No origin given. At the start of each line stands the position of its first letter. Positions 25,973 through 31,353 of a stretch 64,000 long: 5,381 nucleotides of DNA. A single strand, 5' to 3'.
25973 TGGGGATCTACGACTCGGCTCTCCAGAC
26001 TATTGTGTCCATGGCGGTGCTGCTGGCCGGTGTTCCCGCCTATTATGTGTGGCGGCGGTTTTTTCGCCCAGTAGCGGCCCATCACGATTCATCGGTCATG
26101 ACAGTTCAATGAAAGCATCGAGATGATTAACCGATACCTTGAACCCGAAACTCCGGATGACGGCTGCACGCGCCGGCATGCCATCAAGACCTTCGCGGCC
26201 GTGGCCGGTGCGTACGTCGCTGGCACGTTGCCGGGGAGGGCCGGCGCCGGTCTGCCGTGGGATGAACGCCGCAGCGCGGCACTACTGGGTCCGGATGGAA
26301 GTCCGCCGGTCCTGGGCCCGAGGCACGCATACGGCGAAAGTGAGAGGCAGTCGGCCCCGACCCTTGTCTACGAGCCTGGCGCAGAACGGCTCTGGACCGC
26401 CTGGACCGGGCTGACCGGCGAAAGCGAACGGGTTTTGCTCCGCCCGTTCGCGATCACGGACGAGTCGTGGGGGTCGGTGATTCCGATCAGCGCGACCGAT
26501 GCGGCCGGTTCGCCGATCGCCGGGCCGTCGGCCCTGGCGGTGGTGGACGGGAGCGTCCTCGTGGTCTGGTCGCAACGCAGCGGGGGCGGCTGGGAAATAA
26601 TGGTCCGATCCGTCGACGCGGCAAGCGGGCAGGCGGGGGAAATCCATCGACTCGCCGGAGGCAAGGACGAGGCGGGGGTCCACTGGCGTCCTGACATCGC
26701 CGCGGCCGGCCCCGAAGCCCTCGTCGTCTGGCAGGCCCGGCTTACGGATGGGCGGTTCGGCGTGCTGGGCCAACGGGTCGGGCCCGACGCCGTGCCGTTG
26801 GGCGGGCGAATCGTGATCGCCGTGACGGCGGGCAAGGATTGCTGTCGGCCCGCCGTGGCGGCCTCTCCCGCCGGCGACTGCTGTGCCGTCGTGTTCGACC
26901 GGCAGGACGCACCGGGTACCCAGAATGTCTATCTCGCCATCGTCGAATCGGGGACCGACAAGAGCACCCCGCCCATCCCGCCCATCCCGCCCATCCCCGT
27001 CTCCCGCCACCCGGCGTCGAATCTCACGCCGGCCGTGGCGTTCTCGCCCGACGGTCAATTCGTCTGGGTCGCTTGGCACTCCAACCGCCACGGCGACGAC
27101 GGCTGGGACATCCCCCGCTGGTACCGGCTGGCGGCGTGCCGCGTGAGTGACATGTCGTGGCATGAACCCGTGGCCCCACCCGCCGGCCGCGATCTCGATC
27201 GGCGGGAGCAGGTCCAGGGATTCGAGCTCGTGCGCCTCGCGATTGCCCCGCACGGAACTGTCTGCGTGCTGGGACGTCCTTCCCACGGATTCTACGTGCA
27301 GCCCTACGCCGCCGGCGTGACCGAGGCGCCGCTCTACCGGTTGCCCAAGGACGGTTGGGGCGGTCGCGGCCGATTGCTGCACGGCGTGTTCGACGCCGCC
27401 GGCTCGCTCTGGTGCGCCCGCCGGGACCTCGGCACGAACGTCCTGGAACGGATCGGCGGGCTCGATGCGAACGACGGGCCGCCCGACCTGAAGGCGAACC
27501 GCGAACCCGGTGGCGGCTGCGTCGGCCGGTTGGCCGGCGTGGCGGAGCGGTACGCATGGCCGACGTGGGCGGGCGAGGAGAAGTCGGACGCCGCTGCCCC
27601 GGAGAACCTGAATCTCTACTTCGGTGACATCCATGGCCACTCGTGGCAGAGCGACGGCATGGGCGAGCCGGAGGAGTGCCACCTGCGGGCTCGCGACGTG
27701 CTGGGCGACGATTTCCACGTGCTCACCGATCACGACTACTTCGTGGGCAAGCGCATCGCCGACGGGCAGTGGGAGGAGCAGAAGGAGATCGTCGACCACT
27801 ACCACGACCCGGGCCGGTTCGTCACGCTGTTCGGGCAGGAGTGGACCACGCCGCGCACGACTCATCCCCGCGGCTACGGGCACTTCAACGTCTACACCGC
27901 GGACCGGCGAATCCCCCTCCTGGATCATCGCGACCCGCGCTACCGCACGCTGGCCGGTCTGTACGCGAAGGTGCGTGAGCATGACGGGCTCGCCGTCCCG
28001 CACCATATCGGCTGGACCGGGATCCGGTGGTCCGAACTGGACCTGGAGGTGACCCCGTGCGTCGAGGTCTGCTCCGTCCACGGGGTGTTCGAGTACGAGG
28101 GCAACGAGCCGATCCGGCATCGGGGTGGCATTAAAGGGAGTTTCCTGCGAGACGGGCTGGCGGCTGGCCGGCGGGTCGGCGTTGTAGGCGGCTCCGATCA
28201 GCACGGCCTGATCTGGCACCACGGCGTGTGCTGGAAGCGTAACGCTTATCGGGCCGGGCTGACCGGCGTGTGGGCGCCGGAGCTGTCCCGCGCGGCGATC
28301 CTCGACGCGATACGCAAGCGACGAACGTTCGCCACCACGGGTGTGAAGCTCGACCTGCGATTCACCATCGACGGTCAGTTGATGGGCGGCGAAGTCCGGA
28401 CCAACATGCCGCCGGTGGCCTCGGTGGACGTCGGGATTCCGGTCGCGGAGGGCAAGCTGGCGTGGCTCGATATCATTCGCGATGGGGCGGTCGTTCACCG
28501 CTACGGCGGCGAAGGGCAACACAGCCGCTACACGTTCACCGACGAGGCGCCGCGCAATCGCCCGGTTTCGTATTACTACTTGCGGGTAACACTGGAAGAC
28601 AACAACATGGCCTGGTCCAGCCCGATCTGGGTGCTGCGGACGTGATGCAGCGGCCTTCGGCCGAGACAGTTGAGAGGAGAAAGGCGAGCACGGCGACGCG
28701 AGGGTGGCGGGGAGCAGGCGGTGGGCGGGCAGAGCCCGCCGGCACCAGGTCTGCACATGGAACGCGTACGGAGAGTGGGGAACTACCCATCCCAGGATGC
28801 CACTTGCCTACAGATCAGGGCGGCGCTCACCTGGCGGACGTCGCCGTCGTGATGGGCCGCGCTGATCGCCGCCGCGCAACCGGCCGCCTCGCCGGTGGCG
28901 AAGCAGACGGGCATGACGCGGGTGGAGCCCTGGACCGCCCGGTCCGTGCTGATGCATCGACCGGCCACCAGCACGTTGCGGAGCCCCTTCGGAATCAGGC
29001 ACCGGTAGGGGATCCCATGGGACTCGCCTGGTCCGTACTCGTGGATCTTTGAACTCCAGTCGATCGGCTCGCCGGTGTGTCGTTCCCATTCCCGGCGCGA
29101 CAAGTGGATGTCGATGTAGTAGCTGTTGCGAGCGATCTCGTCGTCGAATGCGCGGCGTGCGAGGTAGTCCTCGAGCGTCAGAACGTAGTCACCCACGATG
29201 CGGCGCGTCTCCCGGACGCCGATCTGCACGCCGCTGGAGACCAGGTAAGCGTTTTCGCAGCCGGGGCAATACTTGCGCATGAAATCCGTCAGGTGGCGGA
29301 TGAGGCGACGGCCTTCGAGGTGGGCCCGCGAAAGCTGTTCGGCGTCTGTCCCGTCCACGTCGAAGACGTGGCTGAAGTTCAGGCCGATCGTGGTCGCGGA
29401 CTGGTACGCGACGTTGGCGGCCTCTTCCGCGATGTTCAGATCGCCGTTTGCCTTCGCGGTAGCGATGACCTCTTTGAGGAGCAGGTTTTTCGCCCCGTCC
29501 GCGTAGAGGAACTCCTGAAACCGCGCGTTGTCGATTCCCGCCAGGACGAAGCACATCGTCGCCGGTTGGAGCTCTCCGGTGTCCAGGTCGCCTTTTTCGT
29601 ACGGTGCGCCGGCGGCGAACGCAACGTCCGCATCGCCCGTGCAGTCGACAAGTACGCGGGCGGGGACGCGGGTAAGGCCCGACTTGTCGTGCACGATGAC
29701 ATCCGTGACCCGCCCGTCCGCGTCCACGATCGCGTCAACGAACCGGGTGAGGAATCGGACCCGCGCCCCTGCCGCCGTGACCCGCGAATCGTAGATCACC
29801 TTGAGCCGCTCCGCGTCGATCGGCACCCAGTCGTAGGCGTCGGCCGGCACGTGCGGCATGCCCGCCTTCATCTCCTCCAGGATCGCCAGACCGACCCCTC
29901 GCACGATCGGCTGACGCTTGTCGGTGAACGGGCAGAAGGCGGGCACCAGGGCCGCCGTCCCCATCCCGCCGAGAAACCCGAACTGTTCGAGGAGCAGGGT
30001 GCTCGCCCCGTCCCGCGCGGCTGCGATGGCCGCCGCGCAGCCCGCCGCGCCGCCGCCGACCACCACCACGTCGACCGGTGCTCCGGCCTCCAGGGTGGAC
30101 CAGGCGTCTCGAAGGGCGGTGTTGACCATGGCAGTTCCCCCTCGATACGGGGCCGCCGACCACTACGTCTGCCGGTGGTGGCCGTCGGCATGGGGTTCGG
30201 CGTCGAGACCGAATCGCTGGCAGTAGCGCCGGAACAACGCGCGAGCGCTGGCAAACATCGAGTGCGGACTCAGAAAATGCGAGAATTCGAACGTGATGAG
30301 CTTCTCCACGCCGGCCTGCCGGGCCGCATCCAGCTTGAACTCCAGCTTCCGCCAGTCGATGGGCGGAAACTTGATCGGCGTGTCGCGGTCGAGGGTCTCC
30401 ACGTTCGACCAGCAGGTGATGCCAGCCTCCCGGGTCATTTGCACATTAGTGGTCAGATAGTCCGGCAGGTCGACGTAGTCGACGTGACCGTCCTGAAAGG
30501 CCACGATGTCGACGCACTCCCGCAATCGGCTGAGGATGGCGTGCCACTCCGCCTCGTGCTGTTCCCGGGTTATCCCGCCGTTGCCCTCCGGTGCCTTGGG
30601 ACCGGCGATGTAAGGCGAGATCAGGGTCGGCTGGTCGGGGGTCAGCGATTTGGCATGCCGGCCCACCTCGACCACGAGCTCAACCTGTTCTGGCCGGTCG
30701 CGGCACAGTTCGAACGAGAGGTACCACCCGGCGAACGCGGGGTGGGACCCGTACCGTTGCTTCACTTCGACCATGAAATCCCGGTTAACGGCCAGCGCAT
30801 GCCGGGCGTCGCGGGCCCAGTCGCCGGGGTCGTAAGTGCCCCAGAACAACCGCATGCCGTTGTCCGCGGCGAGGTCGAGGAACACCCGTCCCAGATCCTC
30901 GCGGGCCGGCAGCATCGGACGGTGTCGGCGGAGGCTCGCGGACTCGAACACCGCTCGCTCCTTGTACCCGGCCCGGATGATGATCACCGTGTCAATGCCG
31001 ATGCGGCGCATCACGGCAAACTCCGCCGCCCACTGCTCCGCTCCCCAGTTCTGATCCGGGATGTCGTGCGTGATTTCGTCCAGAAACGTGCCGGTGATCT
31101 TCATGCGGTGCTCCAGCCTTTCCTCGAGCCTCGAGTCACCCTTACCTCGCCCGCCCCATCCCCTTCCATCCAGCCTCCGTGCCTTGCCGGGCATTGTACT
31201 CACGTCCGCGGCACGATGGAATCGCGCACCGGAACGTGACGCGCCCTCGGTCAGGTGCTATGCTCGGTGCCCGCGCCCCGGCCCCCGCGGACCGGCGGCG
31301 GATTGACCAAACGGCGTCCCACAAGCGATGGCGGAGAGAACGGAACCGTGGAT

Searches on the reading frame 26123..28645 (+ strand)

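Call 50: search_protein_families(library=pfam, proteins=[window:26123-28645:+], max_evalue=0.1)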
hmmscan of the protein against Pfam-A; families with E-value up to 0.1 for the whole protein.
window:26123-28645:+ (840 aa): 1 family
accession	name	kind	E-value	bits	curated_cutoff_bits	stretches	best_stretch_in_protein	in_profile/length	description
PF12228.14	DUF3604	-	1.7e-15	56.9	20.4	2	709-753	376-420/591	Protein of unknown function (DUF3604)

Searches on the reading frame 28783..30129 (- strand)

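Call 58: search_protein_families(library=pfam, proteins=[window:28783-30129:-], max_evalue=0.001)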
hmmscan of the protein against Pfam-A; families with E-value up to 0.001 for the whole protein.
window:28783-30129:- (448 aa): 7 families
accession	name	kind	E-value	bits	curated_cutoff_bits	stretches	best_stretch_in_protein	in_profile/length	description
PF12831.13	FAD_oxidored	-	2.1e-112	376.9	27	1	20-436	1-409/416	FAD dependent oxidoreductase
PF01266.30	DAO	-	4.5e-09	36.7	27.9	1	20-54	1-35/353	FAD dependent oxidoreductase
PF01134.28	GIDA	-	3.7e-06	26.7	22.1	1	20-48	1-29/391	Glucose inhibited division protein A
PF00890.30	FAD_binding_2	-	7.2e-06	25.9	20.4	1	20-55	1-36/414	FAD binding domain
PF13450.12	NAD_binding_8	-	0.0002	22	21.9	1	23-56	1-34/68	NAD(P)-binding Rossmann-like domain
PF07992.20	Pyr_redox_2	-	0.00045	20.2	26.1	1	20-48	2-30/291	Pyridine nucleotide-disulphide oxidoreductase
PF03486.20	HI0933_like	-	0.00074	19.5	50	1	20-49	2-31/244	HI0933-like protein Rossmann domain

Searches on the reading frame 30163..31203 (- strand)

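Call 58: search_protein_families(library=pfam, proteins=[window:30163-31203:-], max_evalue=0.001)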
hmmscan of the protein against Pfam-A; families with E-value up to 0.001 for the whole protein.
window:30163-31203:- (346 aa): 1 family
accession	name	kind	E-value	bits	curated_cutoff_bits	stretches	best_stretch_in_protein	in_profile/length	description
PF14488.12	DUF4434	-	1e-60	206.2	30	1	36-315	1-281/283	Domain of unknown function (DUF4434)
